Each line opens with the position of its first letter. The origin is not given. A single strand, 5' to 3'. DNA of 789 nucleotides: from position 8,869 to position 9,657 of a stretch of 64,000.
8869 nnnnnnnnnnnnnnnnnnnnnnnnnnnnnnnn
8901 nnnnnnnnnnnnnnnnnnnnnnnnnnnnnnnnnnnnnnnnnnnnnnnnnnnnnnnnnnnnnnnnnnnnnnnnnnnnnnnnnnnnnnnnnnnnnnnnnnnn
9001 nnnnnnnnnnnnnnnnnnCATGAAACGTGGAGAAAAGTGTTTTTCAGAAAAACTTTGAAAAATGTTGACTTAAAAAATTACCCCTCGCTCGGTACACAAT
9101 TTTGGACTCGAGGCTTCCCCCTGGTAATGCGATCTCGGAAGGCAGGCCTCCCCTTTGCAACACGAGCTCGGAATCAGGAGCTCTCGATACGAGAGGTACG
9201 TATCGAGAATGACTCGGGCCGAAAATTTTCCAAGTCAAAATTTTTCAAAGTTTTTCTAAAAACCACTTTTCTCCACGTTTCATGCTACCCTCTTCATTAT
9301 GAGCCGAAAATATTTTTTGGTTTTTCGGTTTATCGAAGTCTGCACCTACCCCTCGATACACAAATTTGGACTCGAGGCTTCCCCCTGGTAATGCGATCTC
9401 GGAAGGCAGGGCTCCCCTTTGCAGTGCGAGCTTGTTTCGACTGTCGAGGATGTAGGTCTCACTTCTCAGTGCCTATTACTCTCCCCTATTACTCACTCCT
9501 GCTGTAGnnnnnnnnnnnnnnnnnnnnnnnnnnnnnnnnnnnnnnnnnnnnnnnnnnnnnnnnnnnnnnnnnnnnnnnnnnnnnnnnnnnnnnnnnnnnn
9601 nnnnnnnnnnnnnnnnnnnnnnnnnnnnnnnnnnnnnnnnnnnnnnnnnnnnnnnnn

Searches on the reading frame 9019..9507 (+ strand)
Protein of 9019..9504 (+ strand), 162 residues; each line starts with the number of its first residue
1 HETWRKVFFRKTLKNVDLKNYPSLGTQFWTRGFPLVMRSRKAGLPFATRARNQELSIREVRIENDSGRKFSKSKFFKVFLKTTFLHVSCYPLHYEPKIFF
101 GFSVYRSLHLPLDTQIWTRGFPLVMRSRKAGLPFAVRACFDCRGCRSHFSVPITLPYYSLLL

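Call 6: search_protein_families(library=pfam, proteins=[window:9037-9507:+], max_evalue=0.01)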
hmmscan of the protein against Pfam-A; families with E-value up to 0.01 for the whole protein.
window:9037-9507:+ (156 aa): 0 families

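Call 20: find_homologous_proteins(query=window:9019-9504:+, max_evalue=0.00001)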
Query seq(162 aa) (162 aa): 273 proteins with E <= 0.00001 among 309 candidates; the best 120 are listed.
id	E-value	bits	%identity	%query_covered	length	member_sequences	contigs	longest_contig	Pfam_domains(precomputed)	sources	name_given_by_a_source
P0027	2.1e-60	221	71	63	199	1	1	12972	-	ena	-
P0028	4.9e-58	214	50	71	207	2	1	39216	-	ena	-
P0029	1.6e-55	205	74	69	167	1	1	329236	-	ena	-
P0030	1.1e-48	183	75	63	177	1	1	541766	-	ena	-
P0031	2.0e-47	179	71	64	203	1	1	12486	-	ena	-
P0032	1.9e-45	173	56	77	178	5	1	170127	-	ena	-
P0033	8.4e-45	171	79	48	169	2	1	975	-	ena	-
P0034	2.6e-44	169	64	63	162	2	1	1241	-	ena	-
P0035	9.5e-44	167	59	64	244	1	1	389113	-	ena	-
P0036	4.2e-43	165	58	71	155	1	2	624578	-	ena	-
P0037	8.1e-42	161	81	48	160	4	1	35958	-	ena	-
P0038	1.4e-41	160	82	48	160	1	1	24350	-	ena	-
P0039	3.9e-41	159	57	71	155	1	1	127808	-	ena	-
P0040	4.3e-41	158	80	46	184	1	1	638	-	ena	-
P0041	6.4e-41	158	57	71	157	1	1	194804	-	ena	-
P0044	2.0e-40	156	57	83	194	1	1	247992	-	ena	-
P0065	2.7e-34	136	47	49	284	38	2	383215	-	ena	-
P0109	6.3e-27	112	38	62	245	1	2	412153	-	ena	-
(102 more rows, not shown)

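Call 21: find_encoding_contigs(protein=P0029, flank=10000, max_places=3)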
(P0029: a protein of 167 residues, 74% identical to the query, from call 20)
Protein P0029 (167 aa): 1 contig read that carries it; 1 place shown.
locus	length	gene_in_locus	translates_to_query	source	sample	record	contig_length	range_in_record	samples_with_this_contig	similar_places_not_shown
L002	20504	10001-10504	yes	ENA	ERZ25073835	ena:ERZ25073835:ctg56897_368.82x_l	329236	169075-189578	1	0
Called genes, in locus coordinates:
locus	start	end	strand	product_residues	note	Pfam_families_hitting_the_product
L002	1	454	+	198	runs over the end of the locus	-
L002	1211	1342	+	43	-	-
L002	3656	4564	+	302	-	PF00782:DSPc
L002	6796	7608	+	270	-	-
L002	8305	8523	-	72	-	-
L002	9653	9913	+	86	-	-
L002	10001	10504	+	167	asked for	-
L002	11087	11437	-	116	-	-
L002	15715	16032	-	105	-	-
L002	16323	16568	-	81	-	-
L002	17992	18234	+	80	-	-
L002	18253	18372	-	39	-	-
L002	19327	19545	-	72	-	-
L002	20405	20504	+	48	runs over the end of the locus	-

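Call 22: find_encoding_contigs(protein=P0030, flank=10000, max_places=3)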
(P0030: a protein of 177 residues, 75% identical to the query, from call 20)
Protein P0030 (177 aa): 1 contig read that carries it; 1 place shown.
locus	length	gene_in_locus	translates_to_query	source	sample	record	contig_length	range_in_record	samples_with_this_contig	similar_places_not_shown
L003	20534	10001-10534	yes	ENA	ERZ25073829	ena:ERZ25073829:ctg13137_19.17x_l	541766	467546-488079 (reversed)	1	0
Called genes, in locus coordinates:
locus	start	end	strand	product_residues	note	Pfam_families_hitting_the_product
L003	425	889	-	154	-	-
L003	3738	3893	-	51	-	-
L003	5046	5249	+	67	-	-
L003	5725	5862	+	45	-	-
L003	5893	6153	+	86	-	-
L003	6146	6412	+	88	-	-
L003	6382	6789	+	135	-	-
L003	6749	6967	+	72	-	-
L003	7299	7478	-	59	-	-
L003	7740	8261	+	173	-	-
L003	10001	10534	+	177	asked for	-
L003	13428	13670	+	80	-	-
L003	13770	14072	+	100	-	-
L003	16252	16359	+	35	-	-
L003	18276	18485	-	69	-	-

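Call 23: find_encoding_contigs(protein=P0036, flank=10000, max_places=4)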
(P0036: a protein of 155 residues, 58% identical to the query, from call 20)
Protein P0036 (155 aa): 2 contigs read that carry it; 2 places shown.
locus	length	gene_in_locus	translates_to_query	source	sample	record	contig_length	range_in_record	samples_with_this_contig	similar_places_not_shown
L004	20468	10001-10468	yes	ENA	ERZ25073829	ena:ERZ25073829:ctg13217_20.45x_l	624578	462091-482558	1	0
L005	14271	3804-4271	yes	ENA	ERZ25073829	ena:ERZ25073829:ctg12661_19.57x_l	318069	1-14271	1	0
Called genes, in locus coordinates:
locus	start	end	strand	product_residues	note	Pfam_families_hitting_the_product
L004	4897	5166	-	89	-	-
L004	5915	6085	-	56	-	-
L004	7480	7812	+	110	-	-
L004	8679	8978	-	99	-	-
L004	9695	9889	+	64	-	-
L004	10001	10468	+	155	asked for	-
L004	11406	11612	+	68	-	-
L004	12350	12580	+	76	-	-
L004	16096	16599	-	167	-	PF14529:Exo_endo_phos_2 (weak)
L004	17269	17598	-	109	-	-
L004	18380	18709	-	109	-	-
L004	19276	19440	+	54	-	-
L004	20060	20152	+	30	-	-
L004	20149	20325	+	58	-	-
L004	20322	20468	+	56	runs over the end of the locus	-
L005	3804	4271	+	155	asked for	-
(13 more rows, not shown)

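Call 24: find_encoding_contigs(protein=P0028, flank=10000, max_places=3)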
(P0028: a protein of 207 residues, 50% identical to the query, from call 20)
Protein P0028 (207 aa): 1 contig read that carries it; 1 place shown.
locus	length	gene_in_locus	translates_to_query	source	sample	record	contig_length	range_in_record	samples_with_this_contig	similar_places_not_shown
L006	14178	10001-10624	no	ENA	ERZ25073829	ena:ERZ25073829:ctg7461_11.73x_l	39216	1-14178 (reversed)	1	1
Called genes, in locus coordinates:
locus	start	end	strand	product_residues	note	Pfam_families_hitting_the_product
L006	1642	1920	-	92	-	-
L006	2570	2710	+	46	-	-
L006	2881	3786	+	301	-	-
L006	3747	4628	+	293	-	-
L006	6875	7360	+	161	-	-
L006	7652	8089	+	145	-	-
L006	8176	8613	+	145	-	-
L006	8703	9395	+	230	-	-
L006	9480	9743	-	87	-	-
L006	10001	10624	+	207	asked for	-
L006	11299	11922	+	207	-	-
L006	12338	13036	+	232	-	-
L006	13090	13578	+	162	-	-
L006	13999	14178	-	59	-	?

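Call 47: find_encoding_contigs(protein=P0035, flank=10000, max_places=4)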
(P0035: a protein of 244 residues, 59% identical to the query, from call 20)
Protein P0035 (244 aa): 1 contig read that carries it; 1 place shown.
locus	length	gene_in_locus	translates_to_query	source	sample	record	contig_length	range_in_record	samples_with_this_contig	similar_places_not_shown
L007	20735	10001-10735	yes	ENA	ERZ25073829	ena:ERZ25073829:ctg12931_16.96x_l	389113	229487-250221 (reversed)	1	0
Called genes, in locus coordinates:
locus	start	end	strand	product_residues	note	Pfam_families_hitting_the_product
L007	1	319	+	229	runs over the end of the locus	PF04500:FLYWCH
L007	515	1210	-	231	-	PF05699:Dimer_Tnp_hAT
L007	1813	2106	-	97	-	-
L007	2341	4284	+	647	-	-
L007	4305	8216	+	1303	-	PF14529:Exo_endo_phos_2, PF00078:RVT_1, PF00075:RNase_H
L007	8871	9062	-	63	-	-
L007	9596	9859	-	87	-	-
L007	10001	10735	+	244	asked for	-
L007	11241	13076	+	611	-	PF00078:RVT_1, PF00075:RNase_H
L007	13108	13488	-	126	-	-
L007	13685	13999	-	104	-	-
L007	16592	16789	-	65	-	-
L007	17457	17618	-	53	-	-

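Call 48: find_encoding_contigs(protein=P0044, flank=10000, max_places=4)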
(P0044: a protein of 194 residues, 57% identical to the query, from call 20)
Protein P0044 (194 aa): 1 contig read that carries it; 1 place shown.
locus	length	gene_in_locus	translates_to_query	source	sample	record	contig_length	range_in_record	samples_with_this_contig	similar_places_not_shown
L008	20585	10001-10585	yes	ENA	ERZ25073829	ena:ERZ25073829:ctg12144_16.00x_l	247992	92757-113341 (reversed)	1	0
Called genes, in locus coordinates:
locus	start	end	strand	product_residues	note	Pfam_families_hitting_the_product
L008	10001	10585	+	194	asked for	-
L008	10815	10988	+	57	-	-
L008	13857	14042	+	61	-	-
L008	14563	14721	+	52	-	-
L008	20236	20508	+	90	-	-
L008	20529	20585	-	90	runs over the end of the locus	-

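Call 49: find_encoding_contigs(protein=P0065, flank=10000, max_places=6)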
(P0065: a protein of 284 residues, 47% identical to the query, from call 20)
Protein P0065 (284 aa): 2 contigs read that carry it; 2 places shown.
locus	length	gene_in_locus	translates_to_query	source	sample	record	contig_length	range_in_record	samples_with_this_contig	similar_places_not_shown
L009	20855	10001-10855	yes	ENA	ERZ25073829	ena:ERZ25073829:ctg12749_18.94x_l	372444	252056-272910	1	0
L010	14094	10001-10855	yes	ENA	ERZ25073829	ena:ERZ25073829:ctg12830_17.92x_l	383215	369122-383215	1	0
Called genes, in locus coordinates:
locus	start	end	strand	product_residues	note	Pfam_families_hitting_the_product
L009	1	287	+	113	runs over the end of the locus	-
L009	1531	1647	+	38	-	-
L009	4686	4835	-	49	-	-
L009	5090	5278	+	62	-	-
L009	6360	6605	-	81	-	-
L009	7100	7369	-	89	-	-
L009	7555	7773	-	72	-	-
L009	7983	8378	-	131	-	-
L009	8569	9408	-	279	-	-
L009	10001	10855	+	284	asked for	-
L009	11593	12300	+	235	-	-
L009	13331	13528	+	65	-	-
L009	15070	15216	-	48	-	-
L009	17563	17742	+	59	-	-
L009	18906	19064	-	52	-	-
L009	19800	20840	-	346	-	PF06309:Torsin, PF07724:AAA_2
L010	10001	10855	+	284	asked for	-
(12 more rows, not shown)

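Call 50: find_encoding_contigs(protein=P0032, flank=10000, max_places=6)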
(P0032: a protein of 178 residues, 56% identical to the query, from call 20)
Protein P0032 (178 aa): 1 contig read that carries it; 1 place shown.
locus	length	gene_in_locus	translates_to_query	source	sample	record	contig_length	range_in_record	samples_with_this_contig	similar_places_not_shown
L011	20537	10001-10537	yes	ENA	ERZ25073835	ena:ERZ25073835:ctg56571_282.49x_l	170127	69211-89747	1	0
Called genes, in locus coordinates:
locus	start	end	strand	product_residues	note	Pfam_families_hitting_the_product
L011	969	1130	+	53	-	-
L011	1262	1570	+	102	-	PF01608:I_LWEQ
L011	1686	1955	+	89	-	PF01608:I_LWEQ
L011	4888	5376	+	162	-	-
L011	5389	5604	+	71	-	-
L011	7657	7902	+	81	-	-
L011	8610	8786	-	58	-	-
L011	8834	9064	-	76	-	-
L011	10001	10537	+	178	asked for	-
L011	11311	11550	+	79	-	-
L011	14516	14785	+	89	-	-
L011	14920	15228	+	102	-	-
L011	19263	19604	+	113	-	-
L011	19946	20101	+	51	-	PF00057:Ldl_recept_a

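Call 64: search_protein_families(library=pfam, proteins=[L007:518-1303:-, L007:2341-4281:+, L002:6748-7605:+, L006:3669-4625:+, L009:8572-9411:-], max_evalue=0.01)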
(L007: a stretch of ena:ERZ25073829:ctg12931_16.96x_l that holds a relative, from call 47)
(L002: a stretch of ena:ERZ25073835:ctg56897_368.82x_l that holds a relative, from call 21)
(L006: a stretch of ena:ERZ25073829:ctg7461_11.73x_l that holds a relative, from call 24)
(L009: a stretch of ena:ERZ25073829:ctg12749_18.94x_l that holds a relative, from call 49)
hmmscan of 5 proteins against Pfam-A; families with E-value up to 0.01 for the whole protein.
L007:518-1303:- (262 aa): 1 family
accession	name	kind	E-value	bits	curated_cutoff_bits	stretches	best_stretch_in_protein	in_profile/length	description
PF05699.19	Dimer_Tnp_hAT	-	4.5e-09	36.4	21.4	1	183-252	4-76/84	hAT family C-terminal dimerisation region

L007:2341-4281:+ (647 aa): 1 family
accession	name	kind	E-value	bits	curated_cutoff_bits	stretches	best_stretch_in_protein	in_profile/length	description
PF16012.10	DUF4780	-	0.0052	16.8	24.5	1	489-638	18-171/176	Domain of unknown function (DUF4780)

L002:6748-7605:+ (286 aa): 0 families

L006:3669-4625:+ (319 aa): 0 families

L009:8572-9411:- (280 aa): 0 families
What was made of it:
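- Closest known: hAT MITEs. Same: A hAT dimerisation domain exists in a related contig (L007; calls 47, 64).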

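Call 69: find_encoding_contigs(protein=P0109, flank=10000, max_places=6)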
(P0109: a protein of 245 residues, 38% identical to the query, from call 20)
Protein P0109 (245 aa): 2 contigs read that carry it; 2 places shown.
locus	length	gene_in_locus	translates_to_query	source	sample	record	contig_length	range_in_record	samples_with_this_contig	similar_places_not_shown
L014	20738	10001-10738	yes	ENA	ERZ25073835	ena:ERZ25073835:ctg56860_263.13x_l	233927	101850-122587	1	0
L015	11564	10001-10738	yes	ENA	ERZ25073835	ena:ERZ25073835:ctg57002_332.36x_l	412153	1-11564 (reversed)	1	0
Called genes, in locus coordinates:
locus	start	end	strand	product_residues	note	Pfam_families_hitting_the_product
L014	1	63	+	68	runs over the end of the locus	-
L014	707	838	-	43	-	-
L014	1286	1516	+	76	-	-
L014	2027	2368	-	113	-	-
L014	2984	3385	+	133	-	-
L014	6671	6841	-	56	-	-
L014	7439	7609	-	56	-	-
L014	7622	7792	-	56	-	-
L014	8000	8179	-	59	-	-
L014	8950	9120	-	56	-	-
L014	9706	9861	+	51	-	-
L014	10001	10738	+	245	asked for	-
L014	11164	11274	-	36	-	-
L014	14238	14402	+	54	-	-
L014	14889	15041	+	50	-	-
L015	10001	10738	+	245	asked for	-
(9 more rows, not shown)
